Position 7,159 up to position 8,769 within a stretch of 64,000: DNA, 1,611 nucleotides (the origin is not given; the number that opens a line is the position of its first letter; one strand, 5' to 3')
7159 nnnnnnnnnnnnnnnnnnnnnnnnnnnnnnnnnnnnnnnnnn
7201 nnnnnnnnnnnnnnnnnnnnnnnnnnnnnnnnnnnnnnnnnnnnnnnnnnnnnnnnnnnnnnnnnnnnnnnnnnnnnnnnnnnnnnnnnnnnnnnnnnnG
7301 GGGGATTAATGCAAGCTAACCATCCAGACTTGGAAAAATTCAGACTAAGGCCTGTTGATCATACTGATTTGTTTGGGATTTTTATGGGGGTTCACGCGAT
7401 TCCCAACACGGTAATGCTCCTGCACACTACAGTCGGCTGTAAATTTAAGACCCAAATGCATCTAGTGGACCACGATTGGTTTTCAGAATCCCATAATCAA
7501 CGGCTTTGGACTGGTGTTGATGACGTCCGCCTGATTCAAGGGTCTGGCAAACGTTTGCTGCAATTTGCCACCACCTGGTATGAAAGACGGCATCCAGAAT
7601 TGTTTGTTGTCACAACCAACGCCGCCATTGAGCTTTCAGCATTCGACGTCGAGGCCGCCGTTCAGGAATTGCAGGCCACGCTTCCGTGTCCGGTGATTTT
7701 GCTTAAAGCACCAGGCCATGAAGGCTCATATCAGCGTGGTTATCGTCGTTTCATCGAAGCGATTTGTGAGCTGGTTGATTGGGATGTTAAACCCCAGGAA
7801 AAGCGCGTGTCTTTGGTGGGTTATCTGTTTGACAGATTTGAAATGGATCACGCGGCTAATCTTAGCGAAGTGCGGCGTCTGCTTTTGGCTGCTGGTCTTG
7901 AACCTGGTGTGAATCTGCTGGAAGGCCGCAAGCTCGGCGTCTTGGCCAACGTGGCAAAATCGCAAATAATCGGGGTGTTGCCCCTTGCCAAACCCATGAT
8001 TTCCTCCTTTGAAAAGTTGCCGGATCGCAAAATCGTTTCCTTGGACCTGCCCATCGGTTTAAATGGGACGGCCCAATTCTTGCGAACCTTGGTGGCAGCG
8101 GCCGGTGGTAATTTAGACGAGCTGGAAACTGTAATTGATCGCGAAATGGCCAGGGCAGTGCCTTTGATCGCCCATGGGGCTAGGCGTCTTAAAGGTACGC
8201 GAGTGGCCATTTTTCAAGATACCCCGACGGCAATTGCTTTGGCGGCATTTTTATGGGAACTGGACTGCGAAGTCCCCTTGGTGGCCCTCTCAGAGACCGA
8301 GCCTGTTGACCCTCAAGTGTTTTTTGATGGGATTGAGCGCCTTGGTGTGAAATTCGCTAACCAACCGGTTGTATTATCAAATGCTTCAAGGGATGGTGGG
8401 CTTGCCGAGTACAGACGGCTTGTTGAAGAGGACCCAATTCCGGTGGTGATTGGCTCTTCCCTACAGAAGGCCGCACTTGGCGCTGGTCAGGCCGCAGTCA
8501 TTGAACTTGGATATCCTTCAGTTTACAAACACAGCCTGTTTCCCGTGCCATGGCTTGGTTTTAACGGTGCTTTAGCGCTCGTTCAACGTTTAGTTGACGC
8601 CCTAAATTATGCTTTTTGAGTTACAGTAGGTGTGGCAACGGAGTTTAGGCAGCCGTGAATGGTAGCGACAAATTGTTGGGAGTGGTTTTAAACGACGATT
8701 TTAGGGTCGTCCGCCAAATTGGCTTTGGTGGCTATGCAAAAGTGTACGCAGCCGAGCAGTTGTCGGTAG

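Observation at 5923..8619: Orphan nitrogenase-like heterodimer with a 3+1 Cys ligand pattern and no Fe-protein partner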

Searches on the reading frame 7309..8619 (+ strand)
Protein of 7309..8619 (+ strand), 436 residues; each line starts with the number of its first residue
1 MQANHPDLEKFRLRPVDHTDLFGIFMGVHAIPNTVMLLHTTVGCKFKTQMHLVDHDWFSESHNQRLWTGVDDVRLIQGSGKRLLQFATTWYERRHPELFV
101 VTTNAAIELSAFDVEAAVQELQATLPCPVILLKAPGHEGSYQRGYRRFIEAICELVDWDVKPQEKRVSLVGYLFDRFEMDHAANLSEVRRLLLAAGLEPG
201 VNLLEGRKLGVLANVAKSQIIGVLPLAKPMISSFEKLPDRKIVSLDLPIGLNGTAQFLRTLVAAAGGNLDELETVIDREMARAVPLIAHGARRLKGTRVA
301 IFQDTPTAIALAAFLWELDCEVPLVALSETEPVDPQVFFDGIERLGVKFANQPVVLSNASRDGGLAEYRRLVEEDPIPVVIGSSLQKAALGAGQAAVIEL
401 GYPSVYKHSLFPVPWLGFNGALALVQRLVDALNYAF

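Call 6: search_protein_families(library=pfam, proteins=[window:7309-8619:+], max_evalue=0.01)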
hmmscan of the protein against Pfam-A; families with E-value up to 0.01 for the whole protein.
window:7309-8619:+ (436 aa): 1 family
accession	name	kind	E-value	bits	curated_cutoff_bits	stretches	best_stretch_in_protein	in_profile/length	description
PF00148.24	Oxidored_nitro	-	2.8e-46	158.6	28.6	1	28-432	10-398/399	Nitrogenase component 1 type Oxidoreductase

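Call 7: search_protein_families(library=ncbifam, proteins=[window:7309-8619:+], max_evalue=0.01)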
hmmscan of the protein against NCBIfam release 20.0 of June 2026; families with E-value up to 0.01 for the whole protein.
window:7309-8619:+ (436 aa): 15 families
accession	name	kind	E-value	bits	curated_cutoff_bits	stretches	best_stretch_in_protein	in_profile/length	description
TIGR01286.1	nifK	equivalog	2.4e-15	56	427.3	1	235-432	305-494/516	nitrogenase molybdenum-iron protein subunit beta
TIGR01279.1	DPOR_bchN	equivalog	1.6e-13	50.3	419.95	1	87-325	76-303/407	ferredoxin:protochlorophyllide reductase (ATP-dependent) subunit N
NF011047.0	PRK14477.1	equivalog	1.6e-13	49.4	1229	1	20-199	499-674/917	bifunctional nitrogenase iron-molybdenum cofactor biosynthesis protein NifEN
NF002768.0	PRK02842.1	equivalog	2.9e-13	49.5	324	1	92-324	93-315/423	ferredoxin:protochlorophyllide reductase (ATP-dependent) subunit N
TIGR01278.1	DPOR_BchB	equivalog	4e-13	49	490.35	1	70-320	60-316/512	ferredoxin:protochlorophyllide reductase (ATP-dependent) subunit B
TIGR01283.1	nifE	equivalog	1.8e-11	43.3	505.1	1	30-329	56-360/459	nitrogenase iron-molybdenum cofactor biosynthesis protein NifE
TIGR01285.1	nifN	equivalog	1.6e-09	37.3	326.8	1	15-199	14-198/433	nitrogenase iron-molybdenum cofactor biosynthesis protein NifN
TIGR02932.1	vnfK_nitrog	equivalog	2.8e-08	33.1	873.95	1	246-432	261-440/457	V-containing nitrogenase subunit beta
TIGR01862.1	N2-ase-Ialpha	subfamily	6.8e-07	28.3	486.05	1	30-147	48-171/444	nitrogenase component I subunit alpha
TIGR01284.1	alt_nitrog_alph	subfamily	3.5e-06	25.7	512.8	0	250-426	280-438/457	nitrogenase subunit alpha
TIGR02014.1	BchZ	equivalog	6.2e-05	22.1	529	0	162-279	150-258/468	chlorophyllide a reductase subunit Z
TIGR02931.1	anfK_nitrog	equivalog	0.00056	18.7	853.85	1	247-432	265-444/461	Fe-only nitrogenase subunit beta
NF002789.0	PRK02910.1-3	equivalog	0.0013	17.7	509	0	82-317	71-320/535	ferredoxin:protochlorophyllide reductase (ATP-dependent) subunit B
TIGR01860.1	VNFD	equivalog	0.0016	17.2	823.1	0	250-327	282-357/461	nitrogenase vanadium-iron protein, alpha chain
TIGR02015.1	BchY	equivalog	0.0042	16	425.15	1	189-326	183-315/422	chlorophyllide a reductase subunit Y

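Call 16: search_solved_structures(query=window:7309-8616:+, max_evalue=0.01, show_alignments=3)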
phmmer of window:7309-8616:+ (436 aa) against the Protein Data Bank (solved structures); distinct sequences matched with E-value up to 0.01: 27.
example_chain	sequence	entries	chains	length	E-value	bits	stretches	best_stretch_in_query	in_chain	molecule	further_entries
1mio_B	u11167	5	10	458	7.2e-09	38.4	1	242-430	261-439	NITROGENASE MOLYBDENUM IRON PROTEIN (BETA CHAIN) | Nitrogenase molybdenum-iron protein beta chain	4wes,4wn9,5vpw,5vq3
9d9u_C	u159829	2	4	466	1.6e-08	37.2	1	21-429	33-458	Nitrogenase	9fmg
9p1x_B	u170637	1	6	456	3.9e-08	36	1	246-431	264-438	Nitrogenase molybdenum-iron protein beta chain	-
10zk_B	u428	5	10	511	3.8e-07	32.7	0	239-431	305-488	Nitrogenase FeMo beta subunit protein NifK | Nitrogenase MoFe protein beta subunit NifK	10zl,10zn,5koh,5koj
5n6y_E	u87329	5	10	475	1.6e-06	30.7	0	245-432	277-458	Nitrogenase vanadium-iron protein beta chain | Vanadium nitrogenase beta subunit, vnfK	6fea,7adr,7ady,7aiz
5cx1_B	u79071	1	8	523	4.6e-06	29.2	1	241-432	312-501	Nitrogenase molybdenum-iron protein beta chain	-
4xpi_B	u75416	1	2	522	5.3e-06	28.9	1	241-432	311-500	Nitrogenase molybdenum-iron protein beta chain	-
11ne_B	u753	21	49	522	5.6e-06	28.9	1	241-432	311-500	Nitrogenase molybdenum-iron protein beta chain | NITROGENASE MOLYBDENUM-IRON PROTEIN | NITROGENASE MOLYBDENUM IRON PROTEIN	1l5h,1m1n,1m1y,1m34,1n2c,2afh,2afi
6o7l_B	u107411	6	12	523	5.6e-06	28.9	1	241-432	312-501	Nitrogenase molybdenum-iron protein beta chain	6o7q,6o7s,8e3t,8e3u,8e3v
10zm_D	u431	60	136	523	5.6e-06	28.9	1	241-432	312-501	Nitrogenase molybdenum-iron protein beta chain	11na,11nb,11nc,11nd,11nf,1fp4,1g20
6o7n_B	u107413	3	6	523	5.7e-06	28.9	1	241-432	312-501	Nitrogenase molybdenum-iron protein beta chain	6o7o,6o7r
6o7m_B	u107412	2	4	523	5.7e-06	28.9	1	241-432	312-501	Nitrogenase molybdenum-iron protein beta chain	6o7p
8p8g_B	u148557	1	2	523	1e-05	28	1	241-432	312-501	Nitrogenase molybdenum-iron protein beta chain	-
9i0g_A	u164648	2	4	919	2.2e-05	26.9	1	14-200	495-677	Nitrogenase iron-molybdenum cofactor biosynthesis protein NifE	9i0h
9nsv_B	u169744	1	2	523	4e-05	26.1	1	241-431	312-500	Nitrogenase MoFe-protein beta chain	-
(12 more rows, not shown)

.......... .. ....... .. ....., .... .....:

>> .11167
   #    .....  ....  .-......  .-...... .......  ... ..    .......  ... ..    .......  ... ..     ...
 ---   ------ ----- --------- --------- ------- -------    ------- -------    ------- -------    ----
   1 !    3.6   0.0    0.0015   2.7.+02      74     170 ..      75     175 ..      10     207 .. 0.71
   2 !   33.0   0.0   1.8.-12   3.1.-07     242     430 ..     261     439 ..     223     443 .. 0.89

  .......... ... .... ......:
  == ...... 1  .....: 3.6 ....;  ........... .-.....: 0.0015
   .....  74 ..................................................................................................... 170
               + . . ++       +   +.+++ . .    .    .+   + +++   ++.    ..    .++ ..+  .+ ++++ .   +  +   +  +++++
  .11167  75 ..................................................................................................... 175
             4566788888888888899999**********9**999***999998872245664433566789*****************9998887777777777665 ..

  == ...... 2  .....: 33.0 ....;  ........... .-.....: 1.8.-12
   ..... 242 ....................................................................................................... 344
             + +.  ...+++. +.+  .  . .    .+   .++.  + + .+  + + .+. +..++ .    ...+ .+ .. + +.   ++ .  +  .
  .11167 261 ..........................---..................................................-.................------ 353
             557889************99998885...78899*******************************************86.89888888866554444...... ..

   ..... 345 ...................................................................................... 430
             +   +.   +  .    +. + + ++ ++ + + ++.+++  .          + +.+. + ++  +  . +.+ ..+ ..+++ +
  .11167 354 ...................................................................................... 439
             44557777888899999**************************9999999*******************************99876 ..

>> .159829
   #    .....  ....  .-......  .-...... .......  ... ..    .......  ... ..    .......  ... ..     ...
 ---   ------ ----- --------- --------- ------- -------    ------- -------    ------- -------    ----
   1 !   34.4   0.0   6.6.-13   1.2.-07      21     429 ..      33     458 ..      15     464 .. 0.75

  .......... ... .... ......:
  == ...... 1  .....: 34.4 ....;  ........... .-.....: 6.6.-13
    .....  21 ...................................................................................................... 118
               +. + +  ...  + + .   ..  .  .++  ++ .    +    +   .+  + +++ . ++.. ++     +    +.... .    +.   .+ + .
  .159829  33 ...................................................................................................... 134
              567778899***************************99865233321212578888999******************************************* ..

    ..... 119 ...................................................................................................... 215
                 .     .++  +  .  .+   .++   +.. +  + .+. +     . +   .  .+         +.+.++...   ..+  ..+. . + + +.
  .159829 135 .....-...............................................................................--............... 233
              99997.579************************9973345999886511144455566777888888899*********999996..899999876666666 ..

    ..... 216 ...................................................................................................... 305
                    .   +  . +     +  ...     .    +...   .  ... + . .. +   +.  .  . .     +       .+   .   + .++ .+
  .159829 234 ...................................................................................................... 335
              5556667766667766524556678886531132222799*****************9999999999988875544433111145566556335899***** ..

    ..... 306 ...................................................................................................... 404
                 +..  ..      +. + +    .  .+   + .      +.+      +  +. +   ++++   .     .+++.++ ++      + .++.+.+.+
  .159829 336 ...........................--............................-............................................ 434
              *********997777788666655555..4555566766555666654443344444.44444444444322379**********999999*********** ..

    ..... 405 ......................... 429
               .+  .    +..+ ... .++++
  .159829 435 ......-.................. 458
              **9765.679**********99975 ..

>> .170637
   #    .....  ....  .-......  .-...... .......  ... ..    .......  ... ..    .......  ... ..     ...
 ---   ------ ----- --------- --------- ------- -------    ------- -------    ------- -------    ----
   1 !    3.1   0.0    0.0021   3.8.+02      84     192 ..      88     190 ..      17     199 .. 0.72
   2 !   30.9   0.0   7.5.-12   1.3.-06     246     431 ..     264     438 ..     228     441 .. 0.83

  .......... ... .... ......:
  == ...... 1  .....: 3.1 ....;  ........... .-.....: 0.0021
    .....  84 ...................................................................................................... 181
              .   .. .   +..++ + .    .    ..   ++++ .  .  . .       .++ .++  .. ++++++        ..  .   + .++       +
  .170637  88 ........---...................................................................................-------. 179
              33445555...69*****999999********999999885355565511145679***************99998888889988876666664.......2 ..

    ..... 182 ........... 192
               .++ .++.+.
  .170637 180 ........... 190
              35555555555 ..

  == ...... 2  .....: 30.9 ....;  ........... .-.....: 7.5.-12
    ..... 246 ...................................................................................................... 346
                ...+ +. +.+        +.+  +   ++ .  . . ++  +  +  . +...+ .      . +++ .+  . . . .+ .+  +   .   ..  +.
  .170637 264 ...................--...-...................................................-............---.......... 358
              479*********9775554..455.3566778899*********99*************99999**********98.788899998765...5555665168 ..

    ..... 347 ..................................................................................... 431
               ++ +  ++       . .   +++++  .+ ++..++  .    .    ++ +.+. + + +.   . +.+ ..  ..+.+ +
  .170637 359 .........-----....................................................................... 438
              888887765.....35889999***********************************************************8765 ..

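Call 54: search_protein_representatives(protein=window:7309-8616:+)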
Query: 436 residues. Proteins with E-value up to 0.001 (for the whole library): 622; up to 1e-10: 366; up to 1e-30: 61. The best 150 are listed.
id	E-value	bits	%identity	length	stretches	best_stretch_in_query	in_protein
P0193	1.7e-140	485.3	52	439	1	6-432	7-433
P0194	1.9e-84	300.6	40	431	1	5-434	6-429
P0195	3.2e-79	283.4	31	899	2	8-431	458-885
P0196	8.6e-72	258.9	35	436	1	8-431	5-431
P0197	5.3e-68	246.4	35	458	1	5-433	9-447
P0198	6.0e-67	243.0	34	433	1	17-432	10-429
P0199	8.5e-66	239.2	49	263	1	173-436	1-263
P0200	2.9e-65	237.4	35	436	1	8-432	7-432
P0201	2.7e-63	230.9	32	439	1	7-431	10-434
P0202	8.9e-63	229.2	34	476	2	8-386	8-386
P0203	5.8e-61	223.2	34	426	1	10-433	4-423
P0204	1.2e-60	222.2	33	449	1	7-431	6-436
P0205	1.7e-60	221.7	31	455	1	20-431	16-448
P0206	5.9e-60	219.9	34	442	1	11-431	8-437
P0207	1.0e-59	219.2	35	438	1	12-431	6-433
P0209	3.1e-58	214.3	34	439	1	18-431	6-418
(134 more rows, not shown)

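Call 57: list_cluster_members(proteins=[P0193, P0194, P0195, P0196, P0197, P0198, P0200, P0201, P0204, P0209])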
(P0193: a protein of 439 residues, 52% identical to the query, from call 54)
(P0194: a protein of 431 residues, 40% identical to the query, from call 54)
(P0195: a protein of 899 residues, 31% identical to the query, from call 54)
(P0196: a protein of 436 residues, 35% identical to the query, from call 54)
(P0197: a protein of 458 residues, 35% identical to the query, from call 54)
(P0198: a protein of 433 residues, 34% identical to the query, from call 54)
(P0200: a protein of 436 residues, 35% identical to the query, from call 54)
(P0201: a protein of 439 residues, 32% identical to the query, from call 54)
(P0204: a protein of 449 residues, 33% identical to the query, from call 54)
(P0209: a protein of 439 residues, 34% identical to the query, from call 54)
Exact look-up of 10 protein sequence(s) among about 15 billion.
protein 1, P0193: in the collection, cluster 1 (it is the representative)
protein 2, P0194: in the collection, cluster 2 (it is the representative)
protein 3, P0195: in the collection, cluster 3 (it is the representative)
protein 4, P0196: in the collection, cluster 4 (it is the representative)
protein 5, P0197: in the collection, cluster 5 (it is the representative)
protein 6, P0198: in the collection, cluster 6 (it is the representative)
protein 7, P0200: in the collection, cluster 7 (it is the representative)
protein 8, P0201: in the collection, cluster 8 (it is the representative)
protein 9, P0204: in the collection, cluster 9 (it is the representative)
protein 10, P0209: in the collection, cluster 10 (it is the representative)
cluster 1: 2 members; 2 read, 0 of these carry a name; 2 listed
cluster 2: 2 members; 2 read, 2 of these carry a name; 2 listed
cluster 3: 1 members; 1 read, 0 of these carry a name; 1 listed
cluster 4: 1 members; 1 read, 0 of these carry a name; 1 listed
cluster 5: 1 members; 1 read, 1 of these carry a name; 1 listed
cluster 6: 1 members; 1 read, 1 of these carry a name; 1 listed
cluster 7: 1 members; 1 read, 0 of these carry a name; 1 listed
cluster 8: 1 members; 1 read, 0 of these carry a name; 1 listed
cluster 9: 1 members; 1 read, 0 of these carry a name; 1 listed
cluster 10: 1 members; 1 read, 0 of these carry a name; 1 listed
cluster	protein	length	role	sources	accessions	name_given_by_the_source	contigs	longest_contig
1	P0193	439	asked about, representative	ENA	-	-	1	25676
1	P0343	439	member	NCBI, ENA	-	-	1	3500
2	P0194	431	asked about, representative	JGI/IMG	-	nitrogenase molybdenum-iron protein alpha/beta subunit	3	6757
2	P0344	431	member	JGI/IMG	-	nitrogenase molybdenum-iron protein alpha/beta subunit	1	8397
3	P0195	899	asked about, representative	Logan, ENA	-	-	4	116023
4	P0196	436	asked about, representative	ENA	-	-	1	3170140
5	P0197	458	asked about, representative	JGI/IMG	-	nitrogenase molybdenum-iron protein alpha/beta subunit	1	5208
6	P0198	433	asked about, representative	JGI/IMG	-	nitrogenase molybdenum-iron protein alpha/beta subunit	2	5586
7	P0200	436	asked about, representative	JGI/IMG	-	-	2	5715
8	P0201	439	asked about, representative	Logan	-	-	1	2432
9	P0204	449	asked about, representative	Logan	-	-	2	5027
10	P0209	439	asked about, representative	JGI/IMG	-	-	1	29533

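Call 59: find_homologous_proteins(query=A2, max_evalue=1e-20)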
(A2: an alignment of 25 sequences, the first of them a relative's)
Query A2 (25 sequences) (436 aa, profile of the alignment): 27 proteins with E <= 1e-20 among 8000 candidates.
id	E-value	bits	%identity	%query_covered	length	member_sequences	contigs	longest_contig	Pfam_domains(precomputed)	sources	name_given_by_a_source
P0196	8.2e-163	560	100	100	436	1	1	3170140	PF00148.25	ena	-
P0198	4.4e-162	558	34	99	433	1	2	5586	PF00148.25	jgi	jgi:nitrogenase molybdenum-iron protein alpha/beta subunit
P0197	2.6e-160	552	32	94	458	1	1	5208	PF00148.25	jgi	jgi:nitrogenase molybdenum-iron protein alpha/beta subunit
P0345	9.6e-160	550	32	99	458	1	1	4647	PF00148.25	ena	-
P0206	8.0e-159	547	35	100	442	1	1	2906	PF00148.25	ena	-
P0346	2.9e-158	545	33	99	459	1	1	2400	PF00148.25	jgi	jgi:nitrogenase molybdenum-iron protein alpha/beta subunit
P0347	7.5e-157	541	33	99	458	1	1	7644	PF00148.25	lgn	-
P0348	1.1e-155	537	33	99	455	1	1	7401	PF00148.25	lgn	-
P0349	5.9e-155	534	35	98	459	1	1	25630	PF00148.25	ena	-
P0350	2.7e-153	529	36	99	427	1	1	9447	PF00148.25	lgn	-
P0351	5.8e-153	528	35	98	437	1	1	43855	PF00148.25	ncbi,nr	ncbi:MAG: hypothetical protein HY905_26780 [Deltaproteobacteria bacterium]|nr:hypothetical protein [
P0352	2.0e-151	523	34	98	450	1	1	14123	PF00148.25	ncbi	-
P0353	4.2e-150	518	33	99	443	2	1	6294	PF00148.25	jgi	jgi:nitrogenase molybdenum-iron protein alpha/beta subunit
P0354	5.3e-150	518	33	98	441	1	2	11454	PF00148.25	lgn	-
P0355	5.0e-149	515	35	98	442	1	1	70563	PF00148.25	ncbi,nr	ncbi:MAG: hypothetical protein HY927_09430 [Elusimicrobia bacterium]|nr:hypothetical protein [Elusim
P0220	3.2e-147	509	31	99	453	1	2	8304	PF00148.25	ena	-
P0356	4.4e-146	505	29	98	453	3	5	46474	PF00148.25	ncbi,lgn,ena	ncbi:MAG: nitrogenase component 1 [Myxococcota bacterium]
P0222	7.7e-146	504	31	98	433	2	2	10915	PF00148.25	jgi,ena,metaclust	metaclust:\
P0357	8.3e-146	504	31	99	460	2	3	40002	PF00148.25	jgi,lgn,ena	-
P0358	1.3e-145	504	35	98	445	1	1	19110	PF00148.25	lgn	-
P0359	3.4e-145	502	37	79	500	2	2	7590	PF00148.25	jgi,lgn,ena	-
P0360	1.0e-144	501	36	98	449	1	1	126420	PF00148.25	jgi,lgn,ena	-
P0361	8.6e-144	498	36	98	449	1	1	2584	PF00148.25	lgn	-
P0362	1.4e-142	494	33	94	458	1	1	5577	PF00148.25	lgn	-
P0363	1.7e-142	493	31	94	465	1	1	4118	PF00148.25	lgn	-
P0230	1.8e-133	464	31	56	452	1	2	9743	PF00148.25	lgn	-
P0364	6.1e-129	449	35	97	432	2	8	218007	PF00148.25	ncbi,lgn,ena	-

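Call 60: find_encoding_contigs(protein=P0355, flank=10000, max_places=1)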
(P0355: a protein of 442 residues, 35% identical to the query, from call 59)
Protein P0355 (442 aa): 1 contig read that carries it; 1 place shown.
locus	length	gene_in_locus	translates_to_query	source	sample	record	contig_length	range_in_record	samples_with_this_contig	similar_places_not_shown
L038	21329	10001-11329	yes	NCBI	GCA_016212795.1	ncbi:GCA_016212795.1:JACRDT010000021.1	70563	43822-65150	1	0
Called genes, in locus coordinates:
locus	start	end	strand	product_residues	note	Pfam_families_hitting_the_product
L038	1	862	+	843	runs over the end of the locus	PF08487:VIT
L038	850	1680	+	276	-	PF09721:Exosortase_EpsH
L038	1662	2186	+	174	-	-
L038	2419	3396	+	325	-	PF13424:TPR_12 (faint), PF13428:TPR_14 (faint), PF13432:TPR_16 (faint), PF14559:TPR_19 (faint), PF25063:ARM_TT21_C (faint), PF00515:TPR_1 (faint), PF07719:TPR_2 (faint), PF13181:TPR_8 (faint), +4 more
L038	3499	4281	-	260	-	PF01435:Peptidase_M48 (faint)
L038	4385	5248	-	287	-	PF00142:Fer4_NifH, PF01656:CbiA, PF02374:ArsA_ATPase, PF10609:ParA (weak), PF13614:AAA_31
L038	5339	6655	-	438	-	PF00148:Oxidored_nitro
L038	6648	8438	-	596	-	PF00148:Oxidored_nitro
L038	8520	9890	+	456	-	PF00148:Oxidored_nitro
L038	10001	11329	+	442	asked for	PF00148:Oxidored_nitro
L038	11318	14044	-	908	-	PF00515:TPR_1 (faint), PF07719:TPR_2 (faint), PF13181:TPR_8 (faint), PF13414:TPR_11 (faint)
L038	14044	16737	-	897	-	PF04055:Radical_SAM, PF07719:TPR_2 (faint), PF13432:TPR_16 (weak)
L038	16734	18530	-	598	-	PF13472:Lipase_GDSL_2 (weak), PF07719:TPR_2 (faint)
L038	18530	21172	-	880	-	PF13428:TPR_14 (faint), PF07719:TPR_2 (faint), PF13374:TPR_10 (faint), PF13174:TPR_6 (faint), PF13431:TPR_17 (faint), PF13432:TPR_16, PF14559:TPR_19 (weak), PF13424:TPR_12 (weak), +3 more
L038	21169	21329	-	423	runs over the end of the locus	-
